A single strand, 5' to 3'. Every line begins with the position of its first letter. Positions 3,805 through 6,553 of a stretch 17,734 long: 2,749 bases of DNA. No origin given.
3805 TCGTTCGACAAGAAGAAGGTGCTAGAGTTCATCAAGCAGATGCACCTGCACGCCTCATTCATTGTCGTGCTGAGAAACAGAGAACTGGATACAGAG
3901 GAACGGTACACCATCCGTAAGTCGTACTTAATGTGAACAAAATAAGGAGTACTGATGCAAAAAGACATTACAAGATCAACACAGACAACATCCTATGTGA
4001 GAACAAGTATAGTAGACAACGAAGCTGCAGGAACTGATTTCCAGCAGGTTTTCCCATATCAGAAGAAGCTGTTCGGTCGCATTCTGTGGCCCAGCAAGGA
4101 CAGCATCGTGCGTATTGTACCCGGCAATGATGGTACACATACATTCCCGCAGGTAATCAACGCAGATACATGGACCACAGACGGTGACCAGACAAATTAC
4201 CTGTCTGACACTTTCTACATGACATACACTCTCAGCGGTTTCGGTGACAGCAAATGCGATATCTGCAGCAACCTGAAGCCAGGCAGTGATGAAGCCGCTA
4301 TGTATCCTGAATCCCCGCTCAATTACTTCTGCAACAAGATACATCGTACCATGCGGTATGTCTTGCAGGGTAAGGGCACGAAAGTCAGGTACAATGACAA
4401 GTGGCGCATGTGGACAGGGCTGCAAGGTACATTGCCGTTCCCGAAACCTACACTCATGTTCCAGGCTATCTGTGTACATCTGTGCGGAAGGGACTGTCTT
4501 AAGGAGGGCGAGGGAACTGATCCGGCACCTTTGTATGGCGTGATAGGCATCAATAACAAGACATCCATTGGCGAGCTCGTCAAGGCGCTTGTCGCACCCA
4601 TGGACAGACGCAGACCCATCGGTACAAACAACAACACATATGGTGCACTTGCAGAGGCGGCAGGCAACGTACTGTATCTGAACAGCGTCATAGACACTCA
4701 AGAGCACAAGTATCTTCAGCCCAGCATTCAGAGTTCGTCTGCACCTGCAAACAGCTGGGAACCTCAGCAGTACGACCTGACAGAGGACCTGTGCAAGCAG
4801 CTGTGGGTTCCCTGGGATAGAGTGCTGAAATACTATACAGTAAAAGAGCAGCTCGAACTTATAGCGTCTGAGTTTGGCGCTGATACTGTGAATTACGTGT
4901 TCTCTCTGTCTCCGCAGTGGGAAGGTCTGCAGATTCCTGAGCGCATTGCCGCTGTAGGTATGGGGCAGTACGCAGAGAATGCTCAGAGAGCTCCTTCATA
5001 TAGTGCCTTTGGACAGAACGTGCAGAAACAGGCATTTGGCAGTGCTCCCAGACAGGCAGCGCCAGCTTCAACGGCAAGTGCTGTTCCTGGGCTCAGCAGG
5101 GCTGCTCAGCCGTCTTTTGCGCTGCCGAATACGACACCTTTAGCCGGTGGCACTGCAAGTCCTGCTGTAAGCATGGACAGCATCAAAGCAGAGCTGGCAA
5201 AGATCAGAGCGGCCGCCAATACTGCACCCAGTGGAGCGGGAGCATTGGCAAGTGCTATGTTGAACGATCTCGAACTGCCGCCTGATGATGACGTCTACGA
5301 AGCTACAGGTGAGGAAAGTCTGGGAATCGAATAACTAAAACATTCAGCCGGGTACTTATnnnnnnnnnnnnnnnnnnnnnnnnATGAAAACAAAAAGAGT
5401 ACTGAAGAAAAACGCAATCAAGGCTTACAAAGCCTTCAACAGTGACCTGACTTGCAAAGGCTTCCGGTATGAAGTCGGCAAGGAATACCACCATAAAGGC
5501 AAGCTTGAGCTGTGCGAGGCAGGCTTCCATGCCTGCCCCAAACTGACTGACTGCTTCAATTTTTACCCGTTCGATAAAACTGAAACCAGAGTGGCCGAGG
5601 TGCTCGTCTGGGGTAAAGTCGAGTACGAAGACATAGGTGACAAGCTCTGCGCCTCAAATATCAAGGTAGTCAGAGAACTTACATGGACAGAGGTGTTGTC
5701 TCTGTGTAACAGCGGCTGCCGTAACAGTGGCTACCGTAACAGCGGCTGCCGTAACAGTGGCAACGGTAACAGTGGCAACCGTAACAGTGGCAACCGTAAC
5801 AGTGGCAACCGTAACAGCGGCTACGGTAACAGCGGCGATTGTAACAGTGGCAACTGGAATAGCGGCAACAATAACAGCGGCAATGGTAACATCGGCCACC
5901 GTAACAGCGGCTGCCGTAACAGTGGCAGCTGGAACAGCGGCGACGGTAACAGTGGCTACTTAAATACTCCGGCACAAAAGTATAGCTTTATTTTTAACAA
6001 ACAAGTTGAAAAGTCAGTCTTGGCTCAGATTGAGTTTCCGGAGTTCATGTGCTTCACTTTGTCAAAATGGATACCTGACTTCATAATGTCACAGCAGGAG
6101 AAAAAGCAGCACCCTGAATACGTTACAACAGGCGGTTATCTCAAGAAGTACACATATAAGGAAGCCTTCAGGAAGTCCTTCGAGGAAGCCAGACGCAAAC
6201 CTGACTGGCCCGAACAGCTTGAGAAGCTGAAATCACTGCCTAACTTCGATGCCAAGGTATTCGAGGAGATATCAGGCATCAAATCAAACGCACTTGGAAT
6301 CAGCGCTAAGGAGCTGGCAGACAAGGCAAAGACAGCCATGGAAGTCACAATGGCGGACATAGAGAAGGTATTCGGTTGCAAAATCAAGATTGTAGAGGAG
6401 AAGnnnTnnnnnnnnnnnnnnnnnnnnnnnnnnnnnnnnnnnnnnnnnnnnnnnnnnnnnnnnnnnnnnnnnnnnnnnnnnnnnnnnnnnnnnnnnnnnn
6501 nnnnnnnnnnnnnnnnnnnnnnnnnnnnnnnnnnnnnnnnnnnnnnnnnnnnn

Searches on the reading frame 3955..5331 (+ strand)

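Call 9: search_protein_families(library=pfam, proteins=[window:3955-5331:+], max_evalue=0.1)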
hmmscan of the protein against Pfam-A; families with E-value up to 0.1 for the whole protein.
window:3955-5331:+ (459 aa): 0 families

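Call 10: search_protein_families(library=phrogs, proteins=[window:3955-5331:+], max_evalue=0.1)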
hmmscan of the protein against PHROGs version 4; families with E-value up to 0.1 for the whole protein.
window:3955-5331:+ (459 aa): 1 family
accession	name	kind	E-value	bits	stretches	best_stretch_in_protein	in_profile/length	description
phrog_32797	-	unknown function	0.032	15.4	1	75-120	5-47/50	-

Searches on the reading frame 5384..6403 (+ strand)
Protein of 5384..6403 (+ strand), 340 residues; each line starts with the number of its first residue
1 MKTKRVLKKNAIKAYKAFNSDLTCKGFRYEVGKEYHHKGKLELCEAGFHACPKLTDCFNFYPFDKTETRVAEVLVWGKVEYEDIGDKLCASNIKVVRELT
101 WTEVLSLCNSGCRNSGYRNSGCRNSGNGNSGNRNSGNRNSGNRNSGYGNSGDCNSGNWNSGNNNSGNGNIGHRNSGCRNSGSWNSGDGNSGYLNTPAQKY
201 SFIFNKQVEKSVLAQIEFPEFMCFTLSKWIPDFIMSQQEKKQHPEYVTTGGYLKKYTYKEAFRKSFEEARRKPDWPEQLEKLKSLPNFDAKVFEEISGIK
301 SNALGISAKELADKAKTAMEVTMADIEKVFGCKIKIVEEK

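Call 9: search_protein_families(library=pfam, proteins=[window:5384-6403:+], max_evalue=0.1)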
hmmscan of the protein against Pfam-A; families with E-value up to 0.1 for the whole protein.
window:5384-6403:+ (340 aa): 2 families
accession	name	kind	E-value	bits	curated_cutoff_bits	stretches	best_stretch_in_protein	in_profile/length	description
PF24703.2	DUF7666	-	1.7e-30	105.8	27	1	12-106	1-94/95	Domain of unknown function (DUF7666)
PF01469.24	Pentapeptide_2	-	1.1e-12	48.1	26.4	3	109-146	2-39/40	Pentapeptide repeats (8 copies)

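Call 10: search_protein_families(library=phrogs, proteins=[window:5384-6403:+], max_evalue=0.1)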
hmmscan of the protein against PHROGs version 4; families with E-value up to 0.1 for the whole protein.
window:5384-6403:+ (340 aa): 5 families
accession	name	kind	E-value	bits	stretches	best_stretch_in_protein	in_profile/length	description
phrog_14105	-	unknown function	5e-81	273.1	2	8-177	6-172/297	-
phrog_4433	-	unknown function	2.3e-26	93.9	1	3-104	4-104/312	-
phrog_9215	-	unknown function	2.2e-06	28.6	1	12-66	66-124/268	-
phrog_815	-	unknown function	0.0075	16.5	1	72-191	212-307/420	-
phrog_33731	-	unknown function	0.013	16.2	1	45-112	54-118/266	-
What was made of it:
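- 5384..6406 (+): Paralogue 1 (340 aa): DUF7666, pentapeptide repeats, helical C-body, linker and tail (the fused form). Pfam DUF7666 E=1.7e-30 and Pentapeptide_2 E=1.1e-12 (call 9). phrog_14105 E=5e-81 (call 10).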

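Call 14: search_dna_similar(query=window:5384-6403:+, collection=phages, mode=protein, max_rows=30, max_evalue=0.00001)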
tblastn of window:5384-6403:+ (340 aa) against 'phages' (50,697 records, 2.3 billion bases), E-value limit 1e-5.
Records with a match: 181; places in all: 181; records where one place covers at least 80% of the query: 0.
Best place of each record, by identity: <60% 181.
By first word of the organism name: Rheinheimera 115; Pseudomonas 26; Salmonella 11; Ralstonia 6; Vibrio 5; Lactobacillus 3; Acinetobacter 3; Enterobacteria 2; Bacteriophage 2; Clostridioides 1; and 7 more.
By host as written in the record: Rheinheimera sp. BAL341 115; Pseudomonas aeruginosa 13; - 5; Pseudomonas aeruginosa PA14 4; Ralstonia pseudosolanacearum I-31 (MT043) 3; Vibrio splendidus 3; Acinetobacter baumannii DSM 106838 3; Salmonella enterica subsp. diarizonae 89/00 IIIb 2; and 25 more.
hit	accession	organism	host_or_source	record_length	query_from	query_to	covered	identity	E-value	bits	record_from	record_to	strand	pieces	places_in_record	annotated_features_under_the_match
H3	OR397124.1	Clostridioides phage AR1086-1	Clostridioides difficile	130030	12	111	29%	47.0%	2e-21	100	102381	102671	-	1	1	hypothetical protein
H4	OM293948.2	Levilactobacillus phage ENFP1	Levilactobacillus brevis KACC 11433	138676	4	101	29%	44.9%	7e-14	79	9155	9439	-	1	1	hypothetical protein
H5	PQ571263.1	Bacteroides phage BF1-TP2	Bacteroides fragilis BL19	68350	6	107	30%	40.2%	9e-16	84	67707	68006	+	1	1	c-type lectin precursor | hypothetical protein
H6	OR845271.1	Escherichia phage ECO95 1-6-1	Escherichia coli O157:H7 ATCC 43895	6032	12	100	26%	44.4%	9e-17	87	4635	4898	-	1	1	record has no annotation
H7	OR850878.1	Salmonella phage S.Kent 1-2-1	Salmonella enterica subsp. enterica ...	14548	12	100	26%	44.4%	1e-16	87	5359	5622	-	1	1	record has no annotation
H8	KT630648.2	Salmonella phage SEN22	Salmonella enterica subsp. diarizonae ...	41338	12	100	26%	44.4%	3e-14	80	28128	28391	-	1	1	c-type lectin precursor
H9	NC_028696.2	Salmonella phage SEN22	Salmonella enterica subsp. diarizonae ...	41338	12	100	26%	44.4%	3e-14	80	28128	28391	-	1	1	c-type lectin precursor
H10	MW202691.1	Caudoviricetes sp.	Manatee Spring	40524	12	99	26%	44.3%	1e-13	78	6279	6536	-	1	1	hypothetical protein (x2)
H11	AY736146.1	Enterobacteria phage ES18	-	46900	12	100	26%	43.3%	9e-16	84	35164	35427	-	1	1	53: gp53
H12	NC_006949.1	Enterobacteria phage ES18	Salmonella typhimurium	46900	12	100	26%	43.3%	9e-16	84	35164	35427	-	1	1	53: gp53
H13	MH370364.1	Salmonella phage S107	Salmonella enterica subsp. enterica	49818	12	100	26%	43.3%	2e-15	83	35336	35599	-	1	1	c-type lectin precursor family member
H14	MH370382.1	Salmonella phage S135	Salmonella enterica serotype ...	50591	12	100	26%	43.3%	2e-15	83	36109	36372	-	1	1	hypothetical protein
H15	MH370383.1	Salmonella phage S137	Salmonella enterica serotype ...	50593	12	100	26%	43.3%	2e-15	83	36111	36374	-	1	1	hypothetical protein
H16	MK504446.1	Lactobacillus phage SAC12B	Lactobacillus brevis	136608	6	101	28%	39.6%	2e-12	74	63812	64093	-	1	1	hypothetical protein | thymidine kinase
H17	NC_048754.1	Lactobacillus phage SAC12B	Lactobacillus brevis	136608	6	101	28%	39.6%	2e-12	74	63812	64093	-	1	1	hypothetical protein | thymidine kinase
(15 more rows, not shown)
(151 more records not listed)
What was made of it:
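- Closest known: Pfam DUF7666. Same: The DUF7666 N-terminal domain is found in 181 cultured-phage records (call 14).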

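Call 18: find_homologous_proteins(query=window:5384-6403:+, max_evalue=1e-10)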
Query window:5384-6403:+ (340 aa): 6688 proteins with E <= 1e-10 among 7655 candidates; the best 120 are listed.
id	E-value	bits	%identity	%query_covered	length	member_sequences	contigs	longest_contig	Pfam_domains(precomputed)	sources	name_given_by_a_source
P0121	2.5e-220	749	97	100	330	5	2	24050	PF24703.3,PF01469.25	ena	-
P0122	4.6e-189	646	73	100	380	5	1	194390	PF24703.3,PF01469.25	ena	-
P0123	7.5e-186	635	71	100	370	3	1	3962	PF24703.3,PF01469.25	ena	-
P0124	9.8e-182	622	64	100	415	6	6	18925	PF24703.3,PF01469.25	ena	-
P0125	4.4e-181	619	81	45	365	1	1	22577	PF24703.3,PF01469.25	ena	-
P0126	6.2e-180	616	68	100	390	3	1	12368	PF24703.3,PF01469.25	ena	-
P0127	7.5e-179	612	74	100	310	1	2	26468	PF24703.3,PF01469.25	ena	-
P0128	7.7e-179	612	70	100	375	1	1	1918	PF24703.3,PF01469.25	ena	-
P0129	9.1e-179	612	70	100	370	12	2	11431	PF24703.3,PF01469.25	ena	-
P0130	1.7e-175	601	70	100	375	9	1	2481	PF24703.3,PF01469.25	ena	-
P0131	2.9e-174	597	67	100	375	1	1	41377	PF24703.3,PF01469.25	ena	-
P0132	1.2e-173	595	66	100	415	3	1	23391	PF24703.3,PF01469.25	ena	-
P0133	1.3e-172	592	69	100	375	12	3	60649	PF24703.3,PF01469.25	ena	-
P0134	2.8e-172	591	64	100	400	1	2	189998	PF24703.3,PF01469.25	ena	-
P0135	1.7e-171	588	77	100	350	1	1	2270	PF24703.3,PF01469.25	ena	-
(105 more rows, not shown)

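Call 61: predict_structure(alignment_id=A6)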
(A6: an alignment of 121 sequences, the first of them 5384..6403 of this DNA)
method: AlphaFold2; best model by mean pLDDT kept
length: 340 residues; sequences in the alignment: 121
mean_pLDDT: 71.3   pTM: 0.37
mean pLDDT of the five models: 71.3, 65.2, 62.9, 60.4, 57.1
residues with pLDDT >= 90: 20; 70-90: 196; 50-70: 78; < 50: 46
segments of 3 or more residues with pLDDT < 50: 197-214, 225-234, 245-256, 313-318
pLDDT, mean of each block of 10 residues (from residue 1): 81 87 79 85 68 74 74 89 70 91 75 71 75 79 80 81 81 77 71 52 44 55 49 50 52 49 77 85 74 72 68 48 80 79
secondary structure, 60 per line:
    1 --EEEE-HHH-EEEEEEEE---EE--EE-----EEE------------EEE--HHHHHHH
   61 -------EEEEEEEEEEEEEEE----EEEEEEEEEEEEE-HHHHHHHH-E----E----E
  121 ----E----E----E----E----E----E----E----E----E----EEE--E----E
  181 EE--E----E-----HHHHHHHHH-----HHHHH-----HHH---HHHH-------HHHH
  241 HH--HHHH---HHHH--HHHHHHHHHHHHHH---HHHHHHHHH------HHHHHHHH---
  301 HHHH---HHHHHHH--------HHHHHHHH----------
elements in order: E3-6 E12-19 E34-36 E49-51 H54-60 E68-82 E87-99 H101-108 E170-172 E180-182 H196-204 H210-214 H226-229 H237-242 H245-248 H252-255 H258-271 H275-283 H290-297 H301-304 H308-314 H323-330
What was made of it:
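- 5384..6406 (+): AF2 mean pLDDT 71 (call 61).
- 6284..6340 (+): Linker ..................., found only in the fused form. Low AF2 confidence at residues 313-318 (call 61).
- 6341..6406 (+): Tail module of paralogue 1 (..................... plus stop). Its last codons, GAGGAG, lie 7 nt before the ATG of the next gene at 6408. AF2 predicts a helix at 323-330 followed by an extended segment, with pLDDT about 80 (call 61).
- Closest known: Pentapeptide-repeat DNA mimics. Same: Repeat type, and a predicted beta-helix with a strand every five residues (calls 9, 61).
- AF2 gives a low-confidence linker and a locally confident tail with helix 323-330 (call 61). In the pentapeptide proteins, a low-confidence linker of about 19 residues separates it from the body (call 61).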

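Call 66: fold_search(model_id=the predicted structure, library=pdb)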
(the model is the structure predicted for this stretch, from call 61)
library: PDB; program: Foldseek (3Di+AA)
matches with E <= 10: 58; with E <= 0.001: 0
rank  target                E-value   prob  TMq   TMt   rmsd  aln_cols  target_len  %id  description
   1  6es1_B                1.2e+00  0.02  0.06  0.14  12.3       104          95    7  Crystal structure of the binding domain from botulinum neurotoxin A2 bound to extracellular domain of human receptor S (released 2018-04-25)
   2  9fyr_A                1.5e+00  0.03  0.09  0.06  11.7       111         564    5  Cryo-EM structure of native SV2A in complex with TeNT-Hc, Pro-Macrobody 5 and Levetiracetam (released 2025-05-21)
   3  9fyq_A                1.9e+00  0.01  0.05  0.04  12.9        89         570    3  Cryo-EM structure of native SV2A in complex with TeNT-Hc, gangliosides and Pro-Macrobody 5 (released 2025-05-21)
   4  8jlh_C                2.0e+00  0.03  0.09  0.18  11.3       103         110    8  Cryo-EM structure of SV2A dimer in complex with BoNT/A2 Hc and levetiracetam (released 2024-05-01)
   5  8jlg_A                2.0e+00  0.02  0.08  0.17  11.5       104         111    7  Cryo-EM structure of SV2A in complex with BoNT/A2 Hc (released 2024-05-01)
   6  8jli_A                2.0e+00  0.02  0.08  0.06  10.9       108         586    5  Cryo-EM structure of SV2A dimer in complex levetiracetam (released 2024-05-01)
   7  5moy_B                2.0e+00  0.01  0.07  0.13  12.2        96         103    6  Crystal structure of the BoNT/A2 receptor-binding domain in complex with the luminal domain of its neuronal receptor S (released 2017-03-15)
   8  5jlv_D                2.6e+00  0.01  0.06  0.10  12.1        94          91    7  Receptor binding domain of Botulinum neurotoxin A in complex with human glycosylated SV2C (released 2016-06-15)
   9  1ofm_A                2.8e+00  0.02  0.09  0.07  12.1       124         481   15  CRYSTAL STRUCTURE OF CHONDROITINASE B COMPLEXED TO CHONDROITIN 4-SULFATE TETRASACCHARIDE (released 2004-04-19)
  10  7jwf_B                2.8e+00  0.01  0.07  0.05  16.2       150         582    7  Crystal structure of PdGH110B D344N in complex with alpha-(1,3)-galactobiose (released 2020-11-04)
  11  4x52_C                2.9e+00  0.18  0.16  0.29   6.8       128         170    8  Human PARP13 (ZC3HAV1), C-Terminal PARP Domain (H810N; N830Y variant) (released 2015-02-11)
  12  6fls_D                3.1e+00  0.03  0.10  0.13  11.1       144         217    9  Pentapeptide repeat family protein from Clostridium botulinum (released 2018-08-15)
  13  9f2b_A                3.1e+00  0.02  0.08  0.19  10.2       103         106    4  Focused refinement of SV2B luminal domain and BoNT/A1 complex (released 2025-03-12)
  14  4x52_A                3.3e+00  0.18  0.15  0.28   7.7       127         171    7  Human PARP13 (ZC3HAV1), C-Terminal PARP Domain (H810N; N830Y variant) (released 2015-02-11)
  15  2xt4_B                3.5e+00  0.04  0.12  0.18   8.8       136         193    8  Structure of the pentapeptide repeat protein AlbG, a resistance factor for the topoisomerase poison albicidin. (released 2010-10-13)
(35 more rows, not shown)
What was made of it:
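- Tried and rejected: Foldseek against PDB for paralogue 1 gave E>1 (call 66).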

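Call 74: search_protein_families(library=ncbifam, proteins=[window:5384-6403:+], max_evalue=0.01)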
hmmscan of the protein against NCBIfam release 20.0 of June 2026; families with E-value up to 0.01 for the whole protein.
window:5384-6403:+ (340 aa): 0 families

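Call 75: search_protein_families(library=padloc, proteins=[window:5384-6403:+], max_evalue=0.01)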
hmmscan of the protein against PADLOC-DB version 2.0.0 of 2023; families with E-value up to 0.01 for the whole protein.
window:5384-6403:+ (340 aa): 0 families
